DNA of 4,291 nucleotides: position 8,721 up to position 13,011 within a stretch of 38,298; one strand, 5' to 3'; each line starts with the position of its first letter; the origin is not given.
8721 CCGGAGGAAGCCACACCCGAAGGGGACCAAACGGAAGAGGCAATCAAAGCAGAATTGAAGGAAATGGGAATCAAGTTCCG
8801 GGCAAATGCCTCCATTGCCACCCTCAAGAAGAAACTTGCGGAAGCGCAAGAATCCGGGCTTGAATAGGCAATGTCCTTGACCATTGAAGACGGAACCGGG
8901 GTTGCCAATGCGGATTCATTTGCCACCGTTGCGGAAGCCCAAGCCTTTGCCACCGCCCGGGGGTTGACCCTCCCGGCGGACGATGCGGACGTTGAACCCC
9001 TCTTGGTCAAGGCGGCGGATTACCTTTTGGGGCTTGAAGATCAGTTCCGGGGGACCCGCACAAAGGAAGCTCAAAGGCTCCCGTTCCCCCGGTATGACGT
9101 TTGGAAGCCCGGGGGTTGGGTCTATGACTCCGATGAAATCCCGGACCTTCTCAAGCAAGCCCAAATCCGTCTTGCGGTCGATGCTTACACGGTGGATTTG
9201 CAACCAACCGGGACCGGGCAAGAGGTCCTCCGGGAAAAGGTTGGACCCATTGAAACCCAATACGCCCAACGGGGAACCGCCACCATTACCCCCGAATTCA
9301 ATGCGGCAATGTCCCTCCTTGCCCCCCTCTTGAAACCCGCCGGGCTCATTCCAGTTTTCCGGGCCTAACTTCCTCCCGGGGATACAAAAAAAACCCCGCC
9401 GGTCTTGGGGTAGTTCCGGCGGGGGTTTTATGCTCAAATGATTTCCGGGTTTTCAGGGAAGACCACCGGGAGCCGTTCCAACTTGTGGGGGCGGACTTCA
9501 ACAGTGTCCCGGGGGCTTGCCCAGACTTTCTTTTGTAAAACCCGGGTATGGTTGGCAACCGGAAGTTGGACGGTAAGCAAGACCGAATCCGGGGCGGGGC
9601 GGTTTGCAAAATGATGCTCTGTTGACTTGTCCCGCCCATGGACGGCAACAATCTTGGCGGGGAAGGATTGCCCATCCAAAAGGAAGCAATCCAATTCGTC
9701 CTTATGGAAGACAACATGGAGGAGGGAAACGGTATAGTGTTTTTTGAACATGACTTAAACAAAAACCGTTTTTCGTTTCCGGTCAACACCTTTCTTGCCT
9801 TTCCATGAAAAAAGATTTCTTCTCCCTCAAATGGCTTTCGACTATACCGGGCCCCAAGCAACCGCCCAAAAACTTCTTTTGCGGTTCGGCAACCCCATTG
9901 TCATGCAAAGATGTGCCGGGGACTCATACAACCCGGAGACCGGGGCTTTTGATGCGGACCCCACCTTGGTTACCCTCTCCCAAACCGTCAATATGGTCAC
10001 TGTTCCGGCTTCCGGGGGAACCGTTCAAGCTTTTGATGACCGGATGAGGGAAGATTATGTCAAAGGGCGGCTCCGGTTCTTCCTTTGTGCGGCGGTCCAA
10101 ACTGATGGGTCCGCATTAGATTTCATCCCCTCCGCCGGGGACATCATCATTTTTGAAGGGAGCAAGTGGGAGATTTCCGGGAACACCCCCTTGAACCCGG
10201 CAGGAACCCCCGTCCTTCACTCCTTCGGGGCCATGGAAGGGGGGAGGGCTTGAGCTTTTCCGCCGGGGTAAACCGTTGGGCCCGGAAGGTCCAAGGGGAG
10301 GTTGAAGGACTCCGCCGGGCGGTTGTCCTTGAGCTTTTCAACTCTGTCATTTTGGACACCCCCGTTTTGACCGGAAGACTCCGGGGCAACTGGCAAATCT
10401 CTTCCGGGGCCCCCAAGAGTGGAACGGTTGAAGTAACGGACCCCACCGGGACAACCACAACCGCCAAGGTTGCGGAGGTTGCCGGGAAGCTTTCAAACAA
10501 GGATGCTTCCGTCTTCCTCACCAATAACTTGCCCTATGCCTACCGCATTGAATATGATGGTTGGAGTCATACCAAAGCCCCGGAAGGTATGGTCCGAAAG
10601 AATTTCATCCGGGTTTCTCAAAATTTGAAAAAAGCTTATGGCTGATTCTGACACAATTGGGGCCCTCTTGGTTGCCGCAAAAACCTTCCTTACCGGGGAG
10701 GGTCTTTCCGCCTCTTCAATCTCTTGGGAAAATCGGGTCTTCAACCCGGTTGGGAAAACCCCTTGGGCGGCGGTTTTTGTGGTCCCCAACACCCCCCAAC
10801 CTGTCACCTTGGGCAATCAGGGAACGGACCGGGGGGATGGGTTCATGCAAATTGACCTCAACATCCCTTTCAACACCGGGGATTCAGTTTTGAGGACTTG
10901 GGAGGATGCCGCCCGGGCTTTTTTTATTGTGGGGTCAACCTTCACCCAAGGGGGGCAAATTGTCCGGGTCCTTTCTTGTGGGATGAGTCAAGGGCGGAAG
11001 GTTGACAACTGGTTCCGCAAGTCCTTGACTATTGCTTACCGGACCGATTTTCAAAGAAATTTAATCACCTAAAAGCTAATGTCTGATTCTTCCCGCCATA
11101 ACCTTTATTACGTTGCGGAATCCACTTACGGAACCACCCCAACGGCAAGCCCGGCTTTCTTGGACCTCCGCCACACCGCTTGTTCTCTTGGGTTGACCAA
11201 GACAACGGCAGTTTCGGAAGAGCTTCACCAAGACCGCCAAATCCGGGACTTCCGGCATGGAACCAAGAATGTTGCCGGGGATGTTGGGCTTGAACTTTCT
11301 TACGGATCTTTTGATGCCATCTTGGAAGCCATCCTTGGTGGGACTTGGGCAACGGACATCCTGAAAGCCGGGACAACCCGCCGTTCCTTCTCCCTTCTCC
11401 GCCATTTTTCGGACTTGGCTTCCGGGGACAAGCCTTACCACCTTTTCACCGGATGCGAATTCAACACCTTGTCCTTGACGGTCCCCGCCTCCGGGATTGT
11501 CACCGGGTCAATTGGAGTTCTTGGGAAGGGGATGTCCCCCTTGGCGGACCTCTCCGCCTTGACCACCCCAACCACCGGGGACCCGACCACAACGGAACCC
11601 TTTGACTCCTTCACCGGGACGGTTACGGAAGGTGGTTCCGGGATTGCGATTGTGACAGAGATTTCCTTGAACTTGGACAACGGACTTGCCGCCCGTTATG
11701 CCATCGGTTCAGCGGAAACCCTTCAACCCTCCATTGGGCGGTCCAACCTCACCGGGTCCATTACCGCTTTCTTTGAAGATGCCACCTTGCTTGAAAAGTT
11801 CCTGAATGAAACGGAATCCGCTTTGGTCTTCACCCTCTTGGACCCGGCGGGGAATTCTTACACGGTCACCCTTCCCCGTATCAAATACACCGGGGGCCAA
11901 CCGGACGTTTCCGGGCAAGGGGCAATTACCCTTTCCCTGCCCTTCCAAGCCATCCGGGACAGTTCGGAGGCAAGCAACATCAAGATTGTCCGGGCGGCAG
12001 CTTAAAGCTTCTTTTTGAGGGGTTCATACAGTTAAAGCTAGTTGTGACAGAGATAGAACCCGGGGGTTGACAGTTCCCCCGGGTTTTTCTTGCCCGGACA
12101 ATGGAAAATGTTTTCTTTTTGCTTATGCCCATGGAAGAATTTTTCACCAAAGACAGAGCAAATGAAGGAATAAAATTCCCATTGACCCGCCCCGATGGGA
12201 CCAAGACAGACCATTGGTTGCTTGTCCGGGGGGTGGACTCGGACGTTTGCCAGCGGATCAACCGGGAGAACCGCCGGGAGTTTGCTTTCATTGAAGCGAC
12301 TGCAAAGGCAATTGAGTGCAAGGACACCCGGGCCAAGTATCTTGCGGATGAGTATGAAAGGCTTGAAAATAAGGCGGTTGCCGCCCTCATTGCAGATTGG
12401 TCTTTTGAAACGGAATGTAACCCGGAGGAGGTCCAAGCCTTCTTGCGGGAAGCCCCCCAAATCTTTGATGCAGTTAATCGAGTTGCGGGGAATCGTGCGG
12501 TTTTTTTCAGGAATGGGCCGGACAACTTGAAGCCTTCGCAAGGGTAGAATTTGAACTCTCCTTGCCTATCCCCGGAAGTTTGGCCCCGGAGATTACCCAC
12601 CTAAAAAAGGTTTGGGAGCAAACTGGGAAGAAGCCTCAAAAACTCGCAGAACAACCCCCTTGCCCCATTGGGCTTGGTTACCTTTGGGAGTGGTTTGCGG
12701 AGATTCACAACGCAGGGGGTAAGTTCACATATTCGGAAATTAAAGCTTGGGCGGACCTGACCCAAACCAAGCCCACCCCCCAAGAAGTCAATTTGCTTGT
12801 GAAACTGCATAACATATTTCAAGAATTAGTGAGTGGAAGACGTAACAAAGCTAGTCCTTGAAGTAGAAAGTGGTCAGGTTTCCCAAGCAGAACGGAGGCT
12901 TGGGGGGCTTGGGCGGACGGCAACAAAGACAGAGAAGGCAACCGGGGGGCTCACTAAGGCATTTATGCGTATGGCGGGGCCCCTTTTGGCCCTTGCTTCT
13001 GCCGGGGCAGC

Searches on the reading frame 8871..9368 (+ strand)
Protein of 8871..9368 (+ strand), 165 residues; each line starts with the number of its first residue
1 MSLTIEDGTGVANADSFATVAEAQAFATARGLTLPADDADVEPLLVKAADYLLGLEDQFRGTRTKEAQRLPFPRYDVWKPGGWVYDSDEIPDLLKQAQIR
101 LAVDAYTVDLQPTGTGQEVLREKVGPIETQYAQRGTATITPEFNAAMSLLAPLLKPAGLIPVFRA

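Call 21: search_protein_families(library=phrogs, proteins=[window:8871-9368:+], max_evalue=0.01)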
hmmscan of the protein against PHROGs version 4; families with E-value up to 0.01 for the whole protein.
window:8871-9368:+ (165 aa): 2 families
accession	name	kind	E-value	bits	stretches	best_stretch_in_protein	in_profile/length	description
phrog_477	-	connector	1.4e-51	176.3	1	1-159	7-170/220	head-tail adaptor Ad1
phrog_493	-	connector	0.00053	21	0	86-157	45-119/128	head-tail adaptor Ad1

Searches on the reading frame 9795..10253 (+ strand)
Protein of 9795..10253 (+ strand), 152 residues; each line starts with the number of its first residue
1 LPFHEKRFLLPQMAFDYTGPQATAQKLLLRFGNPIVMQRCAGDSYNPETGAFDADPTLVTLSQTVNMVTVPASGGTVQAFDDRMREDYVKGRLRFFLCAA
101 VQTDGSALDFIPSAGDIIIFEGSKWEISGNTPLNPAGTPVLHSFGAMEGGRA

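Call 21: search_protein_families(library=phrogs, proteins=[window:9795-10253:+], max_evalue=0.01)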
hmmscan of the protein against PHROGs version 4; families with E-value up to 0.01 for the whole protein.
window:9795-10253:+ (152 aa): 1 family
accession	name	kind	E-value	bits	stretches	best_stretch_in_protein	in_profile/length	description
phrog_161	-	connector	5.4e-09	37.4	1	16-144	3-115/120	head closure Hc1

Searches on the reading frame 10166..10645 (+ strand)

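Call 21: search_protein_families(library=phrogs, proteins=[window:10166-10645:+], max_evalue=0.01)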
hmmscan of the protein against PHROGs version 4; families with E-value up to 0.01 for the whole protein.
window:10166-10645:+ (159 aa): 3 families
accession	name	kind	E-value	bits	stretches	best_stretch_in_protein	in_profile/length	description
phrog_169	-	connector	4.6e-43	149.1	1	29-158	128-256/275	tail completion or Neck1 protein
phrog_17193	-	connector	1.9e-23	84.4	1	29-154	120-242/250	tail completion or Neck1 protein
phrog_5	-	connector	0.0037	18.1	1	36-156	99-199/239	tail completion or Neck1 protein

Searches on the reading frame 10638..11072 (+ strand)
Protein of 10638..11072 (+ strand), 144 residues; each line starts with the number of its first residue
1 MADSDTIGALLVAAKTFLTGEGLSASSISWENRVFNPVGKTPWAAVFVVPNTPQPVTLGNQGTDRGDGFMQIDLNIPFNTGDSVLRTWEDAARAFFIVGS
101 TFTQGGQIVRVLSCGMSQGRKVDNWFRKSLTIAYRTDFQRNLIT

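Call 21: search_protein_families(library=phrogs, proteins=[window:10638-11072:+], max_evalue=0.01)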
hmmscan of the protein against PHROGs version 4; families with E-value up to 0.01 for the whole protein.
window:10638-11072:+ (144 aa): 1 family
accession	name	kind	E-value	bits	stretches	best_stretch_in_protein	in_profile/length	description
phrog_179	-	connector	2.6e-23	83.3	1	4-140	19-152/162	tail terminator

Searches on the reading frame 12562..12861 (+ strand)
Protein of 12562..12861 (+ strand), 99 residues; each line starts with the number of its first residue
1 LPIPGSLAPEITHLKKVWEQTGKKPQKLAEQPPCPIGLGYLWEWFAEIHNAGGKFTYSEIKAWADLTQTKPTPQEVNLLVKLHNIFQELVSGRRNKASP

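Call 21: search_protein_families(library=phrogs, proteins=[window:12562-12861:+], max_evalue=0.01)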
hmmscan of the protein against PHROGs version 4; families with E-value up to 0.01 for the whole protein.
window:12562-12861:+ (99 aa): 2 families
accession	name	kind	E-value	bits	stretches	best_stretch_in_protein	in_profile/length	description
phrog_4966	-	unknown function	1.5e-12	48.4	1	9-95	214-305/311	-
phrog_20700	-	unknown function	0.0017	19.4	1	39-89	66-123/140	-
